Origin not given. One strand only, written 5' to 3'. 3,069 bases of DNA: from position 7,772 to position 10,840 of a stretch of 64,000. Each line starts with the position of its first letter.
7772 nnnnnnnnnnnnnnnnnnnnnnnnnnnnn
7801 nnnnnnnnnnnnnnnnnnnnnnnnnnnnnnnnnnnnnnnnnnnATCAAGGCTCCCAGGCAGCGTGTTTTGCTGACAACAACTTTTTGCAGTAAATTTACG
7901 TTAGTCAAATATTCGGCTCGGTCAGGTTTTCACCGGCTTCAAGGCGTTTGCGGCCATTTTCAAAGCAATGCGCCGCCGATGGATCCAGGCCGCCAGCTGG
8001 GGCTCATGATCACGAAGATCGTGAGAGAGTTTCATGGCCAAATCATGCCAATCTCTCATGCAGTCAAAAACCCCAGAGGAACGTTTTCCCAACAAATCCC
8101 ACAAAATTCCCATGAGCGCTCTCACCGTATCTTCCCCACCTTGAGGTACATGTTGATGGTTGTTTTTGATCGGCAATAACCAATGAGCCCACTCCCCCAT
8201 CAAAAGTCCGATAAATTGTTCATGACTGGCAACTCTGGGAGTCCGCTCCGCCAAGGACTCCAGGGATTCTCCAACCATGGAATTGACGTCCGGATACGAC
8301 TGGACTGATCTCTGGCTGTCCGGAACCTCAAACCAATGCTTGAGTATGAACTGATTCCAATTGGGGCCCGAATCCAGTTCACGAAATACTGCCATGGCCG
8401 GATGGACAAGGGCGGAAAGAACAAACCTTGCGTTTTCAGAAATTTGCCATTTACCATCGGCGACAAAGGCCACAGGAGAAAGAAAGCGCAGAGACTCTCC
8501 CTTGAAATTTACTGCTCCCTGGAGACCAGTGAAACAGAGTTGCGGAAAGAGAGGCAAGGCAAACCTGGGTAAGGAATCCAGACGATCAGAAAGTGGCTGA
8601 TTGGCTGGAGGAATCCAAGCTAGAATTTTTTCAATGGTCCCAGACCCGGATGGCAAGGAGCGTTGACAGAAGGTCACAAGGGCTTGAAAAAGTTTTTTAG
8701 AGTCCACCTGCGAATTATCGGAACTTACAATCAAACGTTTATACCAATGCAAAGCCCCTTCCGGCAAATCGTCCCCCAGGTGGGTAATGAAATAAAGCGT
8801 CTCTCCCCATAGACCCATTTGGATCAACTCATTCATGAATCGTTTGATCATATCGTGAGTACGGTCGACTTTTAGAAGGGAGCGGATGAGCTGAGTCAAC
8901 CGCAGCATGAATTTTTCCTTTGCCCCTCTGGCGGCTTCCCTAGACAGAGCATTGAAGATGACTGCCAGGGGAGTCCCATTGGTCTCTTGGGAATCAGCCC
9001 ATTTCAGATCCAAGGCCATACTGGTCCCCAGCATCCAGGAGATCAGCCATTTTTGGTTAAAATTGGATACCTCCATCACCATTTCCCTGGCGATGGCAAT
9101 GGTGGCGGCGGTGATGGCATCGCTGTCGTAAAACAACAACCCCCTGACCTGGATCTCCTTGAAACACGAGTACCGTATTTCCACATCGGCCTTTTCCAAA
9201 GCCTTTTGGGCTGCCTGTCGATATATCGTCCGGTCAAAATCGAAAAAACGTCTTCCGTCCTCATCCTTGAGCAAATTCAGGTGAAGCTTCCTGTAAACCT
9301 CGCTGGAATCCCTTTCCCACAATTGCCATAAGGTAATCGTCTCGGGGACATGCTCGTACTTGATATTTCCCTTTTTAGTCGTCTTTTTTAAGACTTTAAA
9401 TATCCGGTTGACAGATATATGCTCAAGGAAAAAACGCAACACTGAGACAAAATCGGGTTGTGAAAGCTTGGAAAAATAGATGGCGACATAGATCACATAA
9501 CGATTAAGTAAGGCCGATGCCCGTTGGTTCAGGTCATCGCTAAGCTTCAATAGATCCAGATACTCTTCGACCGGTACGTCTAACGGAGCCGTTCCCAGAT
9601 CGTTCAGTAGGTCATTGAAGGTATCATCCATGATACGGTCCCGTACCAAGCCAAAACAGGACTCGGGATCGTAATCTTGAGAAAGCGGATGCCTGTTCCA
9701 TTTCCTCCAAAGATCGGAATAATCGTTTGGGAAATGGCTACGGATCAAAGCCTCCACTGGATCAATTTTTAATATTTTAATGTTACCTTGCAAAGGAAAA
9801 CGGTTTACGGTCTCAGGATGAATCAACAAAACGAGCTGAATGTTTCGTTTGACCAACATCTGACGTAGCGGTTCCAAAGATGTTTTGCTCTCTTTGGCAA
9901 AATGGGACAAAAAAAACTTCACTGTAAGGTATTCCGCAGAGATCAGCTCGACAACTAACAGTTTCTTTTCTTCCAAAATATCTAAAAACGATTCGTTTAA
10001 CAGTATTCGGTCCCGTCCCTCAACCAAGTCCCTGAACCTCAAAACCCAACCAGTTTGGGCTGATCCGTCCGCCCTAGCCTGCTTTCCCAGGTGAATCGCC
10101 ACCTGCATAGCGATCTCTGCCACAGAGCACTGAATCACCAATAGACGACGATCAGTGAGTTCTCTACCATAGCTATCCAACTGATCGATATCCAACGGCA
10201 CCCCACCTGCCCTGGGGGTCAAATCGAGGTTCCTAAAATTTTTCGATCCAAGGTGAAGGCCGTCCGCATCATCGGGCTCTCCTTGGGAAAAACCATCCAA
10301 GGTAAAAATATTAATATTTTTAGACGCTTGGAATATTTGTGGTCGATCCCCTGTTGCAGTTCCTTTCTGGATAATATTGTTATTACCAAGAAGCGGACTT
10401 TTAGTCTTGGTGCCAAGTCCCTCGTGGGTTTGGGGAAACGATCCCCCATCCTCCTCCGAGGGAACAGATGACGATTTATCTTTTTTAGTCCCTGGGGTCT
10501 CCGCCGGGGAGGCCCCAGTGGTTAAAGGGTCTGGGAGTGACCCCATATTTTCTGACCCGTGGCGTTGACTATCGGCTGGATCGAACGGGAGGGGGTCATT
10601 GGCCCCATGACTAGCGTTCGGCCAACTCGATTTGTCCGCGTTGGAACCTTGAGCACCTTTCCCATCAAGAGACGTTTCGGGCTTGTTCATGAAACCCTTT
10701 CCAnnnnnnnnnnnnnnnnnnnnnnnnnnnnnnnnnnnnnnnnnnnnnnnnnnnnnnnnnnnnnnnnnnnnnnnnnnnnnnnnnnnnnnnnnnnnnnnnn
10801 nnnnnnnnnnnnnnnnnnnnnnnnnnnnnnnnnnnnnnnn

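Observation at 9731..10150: STAND/NLR-like core with completely eroded Walker A and Walker B in the 922-aa protein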

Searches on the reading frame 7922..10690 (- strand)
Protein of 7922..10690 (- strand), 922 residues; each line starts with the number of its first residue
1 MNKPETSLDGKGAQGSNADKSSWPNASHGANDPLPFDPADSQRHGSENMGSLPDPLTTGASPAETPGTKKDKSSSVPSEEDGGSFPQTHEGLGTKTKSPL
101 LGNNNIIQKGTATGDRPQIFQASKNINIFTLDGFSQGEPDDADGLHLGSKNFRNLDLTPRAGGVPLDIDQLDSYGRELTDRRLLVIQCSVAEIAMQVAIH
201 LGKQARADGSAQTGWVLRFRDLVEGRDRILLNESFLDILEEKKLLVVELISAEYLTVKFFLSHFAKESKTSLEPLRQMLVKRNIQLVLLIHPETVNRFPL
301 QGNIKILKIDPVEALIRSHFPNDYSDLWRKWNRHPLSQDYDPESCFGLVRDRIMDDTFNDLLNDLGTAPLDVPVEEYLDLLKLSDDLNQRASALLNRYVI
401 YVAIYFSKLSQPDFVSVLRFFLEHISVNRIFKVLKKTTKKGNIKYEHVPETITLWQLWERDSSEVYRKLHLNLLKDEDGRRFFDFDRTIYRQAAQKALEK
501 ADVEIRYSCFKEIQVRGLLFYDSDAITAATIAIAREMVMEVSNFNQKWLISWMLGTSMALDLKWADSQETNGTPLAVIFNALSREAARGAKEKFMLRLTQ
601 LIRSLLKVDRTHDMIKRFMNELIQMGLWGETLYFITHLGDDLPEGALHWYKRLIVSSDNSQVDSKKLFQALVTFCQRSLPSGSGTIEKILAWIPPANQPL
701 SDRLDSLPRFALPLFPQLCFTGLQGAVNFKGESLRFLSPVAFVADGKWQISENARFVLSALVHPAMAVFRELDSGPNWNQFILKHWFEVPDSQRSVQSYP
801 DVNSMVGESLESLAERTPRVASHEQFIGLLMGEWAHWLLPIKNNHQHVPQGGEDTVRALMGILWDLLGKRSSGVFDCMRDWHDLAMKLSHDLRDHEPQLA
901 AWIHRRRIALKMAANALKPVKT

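Call 3: search_protein_families(library=pfam, proteins=[window:7922-10690:-], max_evalue=1)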
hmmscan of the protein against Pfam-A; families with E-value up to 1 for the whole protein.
window:7922-10690:- (922 aa): 0 families

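Call 4: search_protein_families(library=padloc, proteins=[window:7922-10690:-], max_evalue=1)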
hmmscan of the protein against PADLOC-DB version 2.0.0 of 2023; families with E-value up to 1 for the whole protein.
window:7922-10690:- (922 aa): 0 families

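Call 5: search_protein_families(library=ncbifam, proteins=[window:7922-10690:-], max_evalue=1)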
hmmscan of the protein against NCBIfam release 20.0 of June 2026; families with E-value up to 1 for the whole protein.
window:7922-10690:- (922 aa): 0 families

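Call 6: find_homologous_proteins(query=window:7922-10690:-, max_evalue=0.001)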
Query window:7922-10690:- (922 aa): 1 proteins with E <= 0.001 among 8000 candidates.
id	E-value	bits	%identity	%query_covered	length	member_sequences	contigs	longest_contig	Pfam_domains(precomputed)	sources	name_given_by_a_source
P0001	0.0e+0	1531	100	72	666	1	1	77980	-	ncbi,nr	ncbi:MAG: hypothetical protein HQL73_00090 [Magnetococcales bacterium]|nr:hypothetical protein [Magn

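Call 7: search_solved_structures(query=window:7922-10690:-, max_evalue=10)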
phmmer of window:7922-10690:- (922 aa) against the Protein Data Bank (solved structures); distinct sequences matched with E-value up to 10: 0.

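Call 14: find_encoding_contigs(protein=P0001, flank=10000, max_places=5)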
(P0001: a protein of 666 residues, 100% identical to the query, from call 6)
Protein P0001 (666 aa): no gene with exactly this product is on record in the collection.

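Call 15: search_protein_families(library=phrogs, proteins=[window:7922-10690:-], max_evalue=1)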
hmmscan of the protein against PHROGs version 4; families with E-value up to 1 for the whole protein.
window:7922-10690:- (922 aa): 2 families
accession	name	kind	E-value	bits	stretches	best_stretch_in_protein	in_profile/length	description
phrog_13154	-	unknown function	0.28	12.2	0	402-447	28-73/96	-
phrog_35158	-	unknown function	0.29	11.8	0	440-537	3-98/209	-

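Call 18: search_protein_representatives(protein=window:7922-10690:-)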
Query: 922 residues. Proteins with E-value up to 0.001 (for the whole library): 137; up to 1e-10: 42; up to 1e-30: 1. The best 137 are listed.
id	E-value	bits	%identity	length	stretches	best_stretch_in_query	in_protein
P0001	0.0e+00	1530.8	100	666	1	257-922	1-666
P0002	1.4e-27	112.3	22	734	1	237-906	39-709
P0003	1.1e-25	106.0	23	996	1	27-725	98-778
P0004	3.8e-23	97.6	27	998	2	439-713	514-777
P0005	2.5e-20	88.3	26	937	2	470-773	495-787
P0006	5.0e-20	87.3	27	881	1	393-738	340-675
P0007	1.1e-19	86.1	22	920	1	168-766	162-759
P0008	2.1e-18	81.9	22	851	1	155-786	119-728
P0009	1.0e-16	76.3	25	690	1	392-822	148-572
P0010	3.1e-16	74.8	24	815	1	169-699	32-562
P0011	1.9e-15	72.1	26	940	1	373-722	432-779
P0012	2.0e-15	72.1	27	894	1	388-714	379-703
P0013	9.1e-15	69.9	26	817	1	395-706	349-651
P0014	1.5e-14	69.2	22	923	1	177-766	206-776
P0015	1.5e-14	69.2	25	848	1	393-712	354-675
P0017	5.0e-14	67.4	25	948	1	113-767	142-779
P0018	5.3e-14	67.4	23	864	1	166-669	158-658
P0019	7.7e-14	66.8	23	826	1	170-767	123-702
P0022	1.5e-13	65.9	22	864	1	27-771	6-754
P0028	1.5e-12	62.6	25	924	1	157-787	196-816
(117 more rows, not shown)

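Call 22: search_protein_families(library=pfam, alignment_id=A1, max_evalue=0.01)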
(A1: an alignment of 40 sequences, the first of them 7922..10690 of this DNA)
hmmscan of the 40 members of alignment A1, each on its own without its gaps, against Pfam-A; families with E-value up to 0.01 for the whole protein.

A. member 1, window:7922-10690:- (922 aa): 0 families

B. families by the number of members that match (of 40 scanned): 3 families
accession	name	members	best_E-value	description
PF10155.14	CNOT11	1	0.00019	CCR4-NOT transcription complex subunit 11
PF22882.2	GT-D-like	1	0.00026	GT-D fold-like domain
PF18860.6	AbiJ_NTD3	1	0.006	AbiJ N-terminal domain 3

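Call 23: search_solved_structures(query=A1, max_evalue=10, show_alignments=2)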
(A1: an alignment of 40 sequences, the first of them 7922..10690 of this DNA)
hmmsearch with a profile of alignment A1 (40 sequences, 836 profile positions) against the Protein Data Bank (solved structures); distinct sequences matched with E-value up to 10: 10.
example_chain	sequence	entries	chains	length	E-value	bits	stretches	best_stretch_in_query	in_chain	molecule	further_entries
4hhu_A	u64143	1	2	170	0.037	15.4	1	203-266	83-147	OR280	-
2nps_A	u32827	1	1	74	0.23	12.7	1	754-818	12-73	Vesicle-associated membrane protein 4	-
4v3k_C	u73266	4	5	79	0.58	11.4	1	192-257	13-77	E3 UBIQUITIN-PROTEIN LIGASE RNF38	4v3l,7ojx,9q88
7wej_A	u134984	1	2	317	0.93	10.7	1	572-600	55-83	WD repeat-containing protein 47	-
8egr_K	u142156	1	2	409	0.97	10.7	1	31-158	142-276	SGNH_hydro domain-containing protein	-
9b62_G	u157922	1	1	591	3.3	8.9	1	27-69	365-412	Ran GTPase-activating protein 1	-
8j90_D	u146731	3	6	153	3.7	8.7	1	28-84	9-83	HTB9 | Histone H2B.6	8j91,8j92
7ffe_A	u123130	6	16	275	5.4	8.2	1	8-77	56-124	Capsid protein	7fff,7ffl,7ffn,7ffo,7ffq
7sfw_C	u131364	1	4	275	5.5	8.2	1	8-77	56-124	Capsid protein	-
7fd2_C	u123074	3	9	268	8.2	7.6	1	18-77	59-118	capsid protein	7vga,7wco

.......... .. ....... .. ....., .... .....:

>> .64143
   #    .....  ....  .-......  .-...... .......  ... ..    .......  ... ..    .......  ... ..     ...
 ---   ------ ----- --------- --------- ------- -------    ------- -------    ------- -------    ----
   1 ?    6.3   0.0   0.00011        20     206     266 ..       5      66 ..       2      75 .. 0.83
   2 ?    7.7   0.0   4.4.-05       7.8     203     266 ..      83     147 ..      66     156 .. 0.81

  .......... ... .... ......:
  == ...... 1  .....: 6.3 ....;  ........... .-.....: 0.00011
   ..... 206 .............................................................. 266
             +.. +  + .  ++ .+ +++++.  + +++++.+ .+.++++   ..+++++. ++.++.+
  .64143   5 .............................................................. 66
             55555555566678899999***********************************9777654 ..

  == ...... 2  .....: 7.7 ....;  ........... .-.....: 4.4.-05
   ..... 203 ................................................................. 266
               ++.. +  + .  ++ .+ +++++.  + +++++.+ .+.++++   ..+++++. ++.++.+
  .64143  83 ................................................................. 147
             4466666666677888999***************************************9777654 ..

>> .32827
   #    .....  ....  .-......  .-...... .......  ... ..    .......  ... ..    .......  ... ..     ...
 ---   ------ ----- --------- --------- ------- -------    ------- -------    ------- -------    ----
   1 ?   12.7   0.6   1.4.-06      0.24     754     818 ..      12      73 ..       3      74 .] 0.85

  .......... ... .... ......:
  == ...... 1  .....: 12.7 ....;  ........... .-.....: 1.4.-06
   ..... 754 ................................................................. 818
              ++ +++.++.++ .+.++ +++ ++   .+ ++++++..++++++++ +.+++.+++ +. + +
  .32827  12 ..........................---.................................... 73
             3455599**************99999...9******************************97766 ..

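Call 24: find_homologous_proteins(query=A1, max_evalue=0.001)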
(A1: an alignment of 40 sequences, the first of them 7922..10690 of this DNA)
Query A1 (40 sequences) (922 aa, profile of the alignment): 1 proteins with E <= 0.001 among 8000 candidates.
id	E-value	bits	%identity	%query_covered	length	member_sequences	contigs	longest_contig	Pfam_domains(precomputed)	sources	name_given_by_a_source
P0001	1.3e-129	452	100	72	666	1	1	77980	-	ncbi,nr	ncbi:MAG: hypothetical protein HQL73_00090 [Magnetococcales bacterium]|nr:hypothetical protein [Magn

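Call 34: find_encoding_contigs(protein=P0003, flank=8000, max_places=3)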
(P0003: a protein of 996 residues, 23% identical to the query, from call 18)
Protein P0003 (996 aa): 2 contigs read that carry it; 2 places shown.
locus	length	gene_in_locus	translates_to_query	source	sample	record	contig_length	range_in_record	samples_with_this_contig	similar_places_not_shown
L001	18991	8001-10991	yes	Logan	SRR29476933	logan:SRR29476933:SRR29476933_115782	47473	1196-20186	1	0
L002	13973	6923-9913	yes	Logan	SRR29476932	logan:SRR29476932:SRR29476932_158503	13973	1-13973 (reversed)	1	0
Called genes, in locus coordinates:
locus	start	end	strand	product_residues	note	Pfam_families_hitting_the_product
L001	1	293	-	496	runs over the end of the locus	?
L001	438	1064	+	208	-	PF00239:Resolvase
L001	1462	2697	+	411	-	PF13185:GAF_2 (faint), PF01590:GAF (weak), PF13492:GAF_3 (faint)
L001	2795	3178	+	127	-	-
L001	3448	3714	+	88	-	-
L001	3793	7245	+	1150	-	PF00732:GMC_oxred_N, PF00890:FAD_binding_2 (faint), PF01266:DAO (faint), PF07992:Pyr_redox_2 (faint), PF05199:GMC_oxred_C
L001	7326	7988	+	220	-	PF13676:TIR_2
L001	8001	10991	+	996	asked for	-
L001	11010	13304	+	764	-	-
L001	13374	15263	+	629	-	-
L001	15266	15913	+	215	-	-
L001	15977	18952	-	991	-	PF00486:Trans_reg_C, PF13191:AAA_16, PF13401:AAA_22, PF07719:TPR_2 (faint), PF13424:TPR_12 (faint)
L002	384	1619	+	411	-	PF13185:GAF_2 (faint), PF01590:GAF (weak), PF13492:GAF_3 (faint)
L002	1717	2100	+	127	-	-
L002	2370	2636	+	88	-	-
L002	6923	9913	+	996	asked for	-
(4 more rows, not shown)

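Call 35: find_encoding_contigs(protein=P0007, flank=8000, max_places=3)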
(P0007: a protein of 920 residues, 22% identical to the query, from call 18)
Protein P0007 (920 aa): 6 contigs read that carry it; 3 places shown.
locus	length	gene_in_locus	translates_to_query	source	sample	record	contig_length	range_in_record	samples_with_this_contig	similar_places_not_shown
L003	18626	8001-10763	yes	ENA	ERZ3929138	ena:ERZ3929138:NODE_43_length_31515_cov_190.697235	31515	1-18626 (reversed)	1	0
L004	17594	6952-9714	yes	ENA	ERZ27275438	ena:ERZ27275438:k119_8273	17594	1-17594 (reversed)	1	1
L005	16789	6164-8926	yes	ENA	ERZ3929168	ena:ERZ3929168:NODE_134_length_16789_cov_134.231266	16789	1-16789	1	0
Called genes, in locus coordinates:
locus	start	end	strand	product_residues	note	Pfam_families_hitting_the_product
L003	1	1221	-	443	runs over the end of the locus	PF11862:DUF3382, PF02653:BPD_transp_2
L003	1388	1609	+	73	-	-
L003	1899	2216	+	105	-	PF13442:Cytochrome_CBB3, PF00034:Cytochrom_C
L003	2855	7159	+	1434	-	PF05378:Hydant_A_N, PF19278:Hydant_A_C (faint), PF01968:Hydantoinase_A, PF02538:Hydantoinase_B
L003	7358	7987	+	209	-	PF13676:TIR_2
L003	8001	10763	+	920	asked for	-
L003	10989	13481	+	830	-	-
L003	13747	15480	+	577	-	-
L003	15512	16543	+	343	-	-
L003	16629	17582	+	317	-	PF02538:Hydantoinase_B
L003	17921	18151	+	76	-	PF07798:CCDC90-like (weak)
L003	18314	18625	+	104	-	?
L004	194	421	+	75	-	PF09720:Unstab_antitox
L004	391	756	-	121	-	-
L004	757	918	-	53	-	-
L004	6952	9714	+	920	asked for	-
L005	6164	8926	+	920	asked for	-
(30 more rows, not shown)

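Call 43: find_encoding_contigs(protein=P0017, flank=7000, max_places=2)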
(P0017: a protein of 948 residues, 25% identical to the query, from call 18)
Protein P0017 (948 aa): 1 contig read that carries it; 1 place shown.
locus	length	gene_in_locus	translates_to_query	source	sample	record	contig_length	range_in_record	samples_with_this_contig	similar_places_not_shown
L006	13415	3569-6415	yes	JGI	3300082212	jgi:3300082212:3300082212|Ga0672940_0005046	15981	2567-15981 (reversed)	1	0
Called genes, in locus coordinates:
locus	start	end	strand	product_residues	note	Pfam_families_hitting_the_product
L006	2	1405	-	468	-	?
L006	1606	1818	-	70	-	-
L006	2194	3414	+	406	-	PF12770:CHAT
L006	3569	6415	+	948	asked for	-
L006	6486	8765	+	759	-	-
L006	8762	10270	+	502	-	-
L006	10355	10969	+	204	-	-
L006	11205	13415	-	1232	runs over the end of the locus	-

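Call 44: find_encoding_contigs(protein=P0004, flank=7000, max_places=2)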
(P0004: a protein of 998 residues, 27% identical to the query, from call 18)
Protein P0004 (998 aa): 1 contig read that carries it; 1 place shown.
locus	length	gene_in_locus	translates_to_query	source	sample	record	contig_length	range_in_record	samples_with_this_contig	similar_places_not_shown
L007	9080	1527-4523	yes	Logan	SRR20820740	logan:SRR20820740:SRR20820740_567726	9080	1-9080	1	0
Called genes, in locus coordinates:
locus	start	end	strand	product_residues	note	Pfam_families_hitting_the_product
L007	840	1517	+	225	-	PF13676:TIR_2 (weak)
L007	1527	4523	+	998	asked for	-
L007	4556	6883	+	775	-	-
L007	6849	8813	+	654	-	PF01618:MotA_ExbB (faint)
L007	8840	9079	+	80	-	?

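Call 45: find_encoding_contigs(protein=P0022, flank=7000, max_places=2)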
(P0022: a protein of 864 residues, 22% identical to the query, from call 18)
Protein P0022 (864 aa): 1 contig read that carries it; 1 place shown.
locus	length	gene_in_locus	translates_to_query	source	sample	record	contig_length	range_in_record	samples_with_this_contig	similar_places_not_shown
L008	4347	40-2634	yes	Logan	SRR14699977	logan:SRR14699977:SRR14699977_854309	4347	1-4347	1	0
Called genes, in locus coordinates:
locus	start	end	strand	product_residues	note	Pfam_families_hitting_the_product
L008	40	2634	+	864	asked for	-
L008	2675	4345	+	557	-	?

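Call 46: predict_structure(alignment_id=A3)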
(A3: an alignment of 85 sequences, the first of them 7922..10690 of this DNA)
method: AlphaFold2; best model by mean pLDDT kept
length: 922 residues; sequences in the alignment: 85
mean_pLDDT: 78.5   pTM: 0.74
mean pLDDT of the five models: 78.5, 76.0, 75.3, 75.1, 74.1
residues with pLDDT >= 90: 423; 70-90: 284; 50-70: 65; < 50: 150
segments of 3 or more residues with pLDDT < 50: 1-148
pLDDT, mean of each block of 10 residues (from residue 1): 39 33 37 39 33 36 36 32 31 30 32 34 27 32 42 73 73 94 96 93 85 79 60 80 90 85 84 92 95 92 93 94 95 84 87 91 67 84 92 96 96 97 89 91 92 96 96 89 90 92 91 91 94 95 93 90 83 79 84 93 95 97 95 95 95 85 85 90 87 92 85 93 82 71 89 94 88 68 73 63 78 68 85 89 66 94 91 88 88 88 90 88 78
secondary structure, 60 per line:
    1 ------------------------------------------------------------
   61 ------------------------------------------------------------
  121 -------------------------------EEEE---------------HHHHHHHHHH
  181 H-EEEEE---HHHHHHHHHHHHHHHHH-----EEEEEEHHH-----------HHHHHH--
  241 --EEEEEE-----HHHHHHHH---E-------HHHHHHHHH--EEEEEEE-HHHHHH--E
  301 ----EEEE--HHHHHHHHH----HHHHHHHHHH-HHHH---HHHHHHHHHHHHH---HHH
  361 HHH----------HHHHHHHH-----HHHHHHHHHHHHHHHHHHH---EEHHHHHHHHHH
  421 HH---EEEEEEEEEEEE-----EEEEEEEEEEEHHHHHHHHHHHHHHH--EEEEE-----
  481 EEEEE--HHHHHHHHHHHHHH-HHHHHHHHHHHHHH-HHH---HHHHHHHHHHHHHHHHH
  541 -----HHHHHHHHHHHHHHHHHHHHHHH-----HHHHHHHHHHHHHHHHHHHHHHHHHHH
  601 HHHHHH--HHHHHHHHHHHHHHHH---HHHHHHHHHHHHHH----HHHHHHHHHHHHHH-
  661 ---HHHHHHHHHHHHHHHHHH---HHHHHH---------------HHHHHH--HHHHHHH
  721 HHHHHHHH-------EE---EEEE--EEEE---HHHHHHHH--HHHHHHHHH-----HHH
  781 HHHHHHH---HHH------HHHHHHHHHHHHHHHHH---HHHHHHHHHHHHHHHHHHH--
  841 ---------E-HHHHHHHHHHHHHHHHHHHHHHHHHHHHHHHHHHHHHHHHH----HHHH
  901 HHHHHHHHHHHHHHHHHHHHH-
elements in order (helices of 4 or more, strands of 3 or more residues): E152-155 H171-181 E183-187 H191-207 E213-218 H233-238 E243-248 H254-261 H273-281 E284-290 H292-297 E305-308 H311-319 H324-333 H335-338 H342-354 H358-363 H374-381 H387-405 H411-422 E426-437 E443-453 H454-468 E471-475 E481-485 H488-501 H503-516 H524-540 H546-568 H574-606 H609-624 H628-641 H646-659 H664-681 H685-690 H706-711 H714-728 E741-744 E747-750 H754-761 H764-772 H778-787 H800-816 H820-838 H852-892 H897-921
